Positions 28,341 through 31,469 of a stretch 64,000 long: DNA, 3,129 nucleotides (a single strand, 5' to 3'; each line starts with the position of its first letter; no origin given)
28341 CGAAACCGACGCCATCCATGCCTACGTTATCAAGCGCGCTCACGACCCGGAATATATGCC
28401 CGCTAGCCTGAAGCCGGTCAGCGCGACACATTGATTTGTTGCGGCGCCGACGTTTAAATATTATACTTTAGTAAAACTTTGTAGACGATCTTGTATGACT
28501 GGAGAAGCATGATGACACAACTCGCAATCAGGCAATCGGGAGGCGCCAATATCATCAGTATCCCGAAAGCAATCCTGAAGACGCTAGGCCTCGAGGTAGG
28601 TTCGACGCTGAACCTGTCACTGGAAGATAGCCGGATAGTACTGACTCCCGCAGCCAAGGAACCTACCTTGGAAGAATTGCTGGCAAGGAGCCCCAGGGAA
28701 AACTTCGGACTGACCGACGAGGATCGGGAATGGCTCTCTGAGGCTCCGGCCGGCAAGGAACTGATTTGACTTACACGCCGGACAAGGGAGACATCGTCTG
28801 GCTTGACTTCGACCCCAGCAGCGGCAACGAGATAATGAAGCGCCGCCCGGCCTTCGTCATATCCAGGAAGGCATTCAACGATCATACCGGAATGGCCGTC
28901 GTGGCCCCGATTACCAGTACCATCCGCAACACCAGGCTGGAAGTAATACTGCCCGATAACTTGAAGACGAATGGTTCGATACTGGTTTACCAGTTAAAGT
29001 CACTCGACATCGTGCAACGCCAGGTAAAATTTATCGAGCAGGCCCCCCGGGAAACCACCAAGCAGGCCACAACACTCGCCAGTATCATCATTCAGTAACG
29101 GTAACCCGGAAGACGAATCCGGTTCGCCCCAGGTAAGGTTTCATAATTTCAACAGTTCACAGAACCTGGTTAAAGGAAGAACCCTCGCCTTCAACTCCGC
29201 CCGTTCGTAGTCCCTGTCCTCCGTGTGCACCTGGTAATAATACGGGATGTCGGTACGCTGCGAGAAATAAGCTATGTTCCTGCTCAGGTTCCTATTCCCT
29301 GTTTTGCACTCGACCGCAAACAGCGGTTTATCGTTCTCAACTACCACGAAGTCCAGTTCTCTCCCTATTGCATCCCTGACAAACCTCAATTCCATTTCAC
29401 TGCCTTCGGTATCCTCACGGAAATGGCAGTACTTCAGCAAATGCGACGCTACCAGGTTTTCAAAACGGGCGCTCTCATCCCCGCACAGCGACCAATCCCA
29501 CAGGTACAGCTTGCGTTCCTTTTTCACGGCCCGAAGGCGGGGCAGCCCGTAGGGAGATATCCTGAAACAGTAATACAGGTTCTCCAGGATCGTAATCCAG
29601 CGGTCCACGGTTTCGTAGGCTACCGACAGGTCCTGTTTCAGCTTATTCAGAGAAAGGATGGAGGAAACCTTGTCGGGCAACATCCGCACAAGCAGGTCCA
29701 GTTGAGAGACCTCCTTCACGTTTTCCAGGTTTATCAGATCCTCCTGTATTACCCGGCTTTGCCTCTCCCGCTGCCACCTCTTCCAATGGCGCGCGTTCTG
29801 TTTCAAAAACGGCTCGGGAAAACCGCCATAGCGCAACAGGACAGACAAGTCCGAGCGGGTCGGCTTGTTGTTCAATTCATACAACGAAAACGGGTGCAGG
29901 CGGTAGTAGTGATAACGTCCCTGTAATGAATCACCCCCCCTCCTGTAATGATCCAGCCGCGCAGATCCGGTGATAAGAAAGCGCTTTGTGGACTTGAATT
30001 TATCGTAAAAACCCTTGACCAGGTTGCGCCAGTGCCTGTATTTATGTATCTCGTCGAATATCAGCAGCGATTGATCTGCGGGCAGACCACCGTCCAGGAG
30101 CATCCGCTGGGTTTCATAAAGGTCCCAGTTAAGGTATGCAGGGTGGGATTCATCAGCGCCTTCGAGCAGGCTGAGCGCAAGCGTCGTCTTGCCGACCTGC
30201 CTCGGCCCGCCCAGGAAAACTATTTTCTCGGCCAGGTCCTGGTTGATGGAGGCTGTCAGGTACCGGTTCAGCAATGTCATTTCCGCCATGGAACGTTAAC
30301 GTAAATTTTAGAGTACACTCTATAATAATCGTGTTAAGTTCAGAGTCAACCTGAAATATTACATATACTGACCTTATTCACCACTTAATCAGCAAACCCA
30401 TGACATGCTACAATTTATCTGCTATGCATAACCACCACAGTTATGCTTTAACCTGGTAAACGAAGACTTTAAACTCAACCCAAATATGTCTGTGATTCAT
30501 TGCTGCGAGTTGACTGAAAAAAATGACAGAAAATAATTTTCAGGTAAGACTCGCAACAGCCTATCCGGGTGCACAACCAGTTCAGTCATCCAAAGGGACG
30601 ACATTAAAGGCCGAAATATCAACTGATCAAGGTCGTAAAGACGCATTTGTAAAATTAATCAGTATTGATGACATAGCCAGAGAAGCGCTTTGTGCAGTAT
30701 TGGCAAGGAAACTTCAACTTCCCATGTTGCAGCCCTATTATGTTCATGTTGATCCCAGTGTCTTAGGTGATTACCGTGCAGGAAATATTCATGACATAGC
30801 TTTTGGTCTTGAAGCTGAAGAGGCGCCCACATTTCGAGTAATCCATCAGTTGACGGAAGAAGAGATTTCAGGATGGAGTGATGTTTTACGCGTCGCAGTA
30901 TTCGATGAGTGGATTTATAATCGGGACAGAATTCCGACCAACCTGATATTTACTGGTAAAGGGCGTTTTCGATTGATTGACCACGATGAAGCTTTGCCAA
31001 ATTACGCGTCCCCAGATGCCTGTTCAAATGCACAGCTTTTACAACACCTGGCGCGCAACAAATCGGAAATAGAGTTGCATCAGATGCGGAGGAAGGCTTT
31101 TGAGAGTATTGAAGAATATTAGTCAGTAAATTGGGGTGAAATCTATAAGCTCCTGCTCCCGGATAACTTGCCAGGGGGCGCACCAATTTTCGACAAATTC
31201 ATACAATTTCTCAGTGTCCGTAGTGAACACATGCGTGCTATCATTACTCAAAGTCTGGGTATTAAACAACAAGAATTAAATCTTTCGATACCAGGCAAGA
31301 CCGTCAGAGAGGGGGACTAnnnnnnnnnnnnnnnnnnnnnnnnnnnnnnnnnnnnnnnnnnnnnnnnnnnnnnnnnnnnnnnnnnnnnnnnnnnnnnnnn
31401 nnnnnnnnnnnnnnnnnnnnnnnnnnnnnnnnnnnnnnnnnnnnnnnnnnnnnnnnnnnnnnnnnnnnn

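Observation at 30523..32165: HipA-like mini-kinase broken by a single in-frame TAG and translationally coupled to an unknown 281-aa partner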

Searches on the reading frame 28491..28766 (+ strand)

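Call 28: search_protein_families(library=pfam, proteins=[window:28491-28766:+], max_evalue=0.01)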
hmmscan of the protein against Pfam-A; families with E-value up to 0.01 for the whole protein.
window:28491-28766:+ (92 aa): 1 family
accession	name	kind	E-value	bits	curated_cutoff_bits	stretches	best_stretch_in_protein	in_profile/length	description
PF04014.23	MazE_antitoxin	-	6e-10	39.4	24.7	1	13-58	1-47/48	Antidote-toxin recognition MazE, bacterial antitoxin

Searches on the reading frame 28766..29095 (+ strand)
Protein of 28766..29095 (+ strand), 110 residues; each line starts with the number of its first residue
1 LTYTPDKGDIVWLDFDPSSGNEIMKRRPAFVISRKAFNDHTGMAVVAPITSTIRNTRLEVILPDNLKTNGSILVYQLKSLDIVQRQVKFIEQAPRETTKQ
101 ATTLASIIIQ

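Call 28: search_protein_families(library=pfam, proteins=[window:28766-29095:+], max_evalue=0.01)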
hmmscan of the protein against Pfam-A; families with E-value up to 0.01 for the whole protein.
window:28766-29095:+ (110 aa): 1 family
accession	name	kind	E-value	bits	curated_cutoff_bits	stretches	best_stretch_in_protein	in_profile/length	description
PF02452.23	PemK_toxin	-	2.5e-22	79.6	23.1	1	7-101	2-101/109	PemK-like, MazF-like toxin of type II toxin-antitoxin system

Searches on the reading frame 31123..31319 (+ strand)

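Call 4: search_protein_families(library=pfam, proteins=[window:31123-31319:+], max_evalue=1)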
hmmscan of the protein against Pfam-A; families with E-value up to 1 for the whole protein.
window:31123-31319:+ (65 aa): 1 family
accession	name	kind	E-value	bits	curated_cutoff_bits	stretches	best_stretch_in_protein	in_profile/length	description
PF23081.1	HTH_KIF26A_B_1st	-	0.17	12.5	27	1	8-27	19-38/85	Kinesin-like protein KIF26A/B, tri-helical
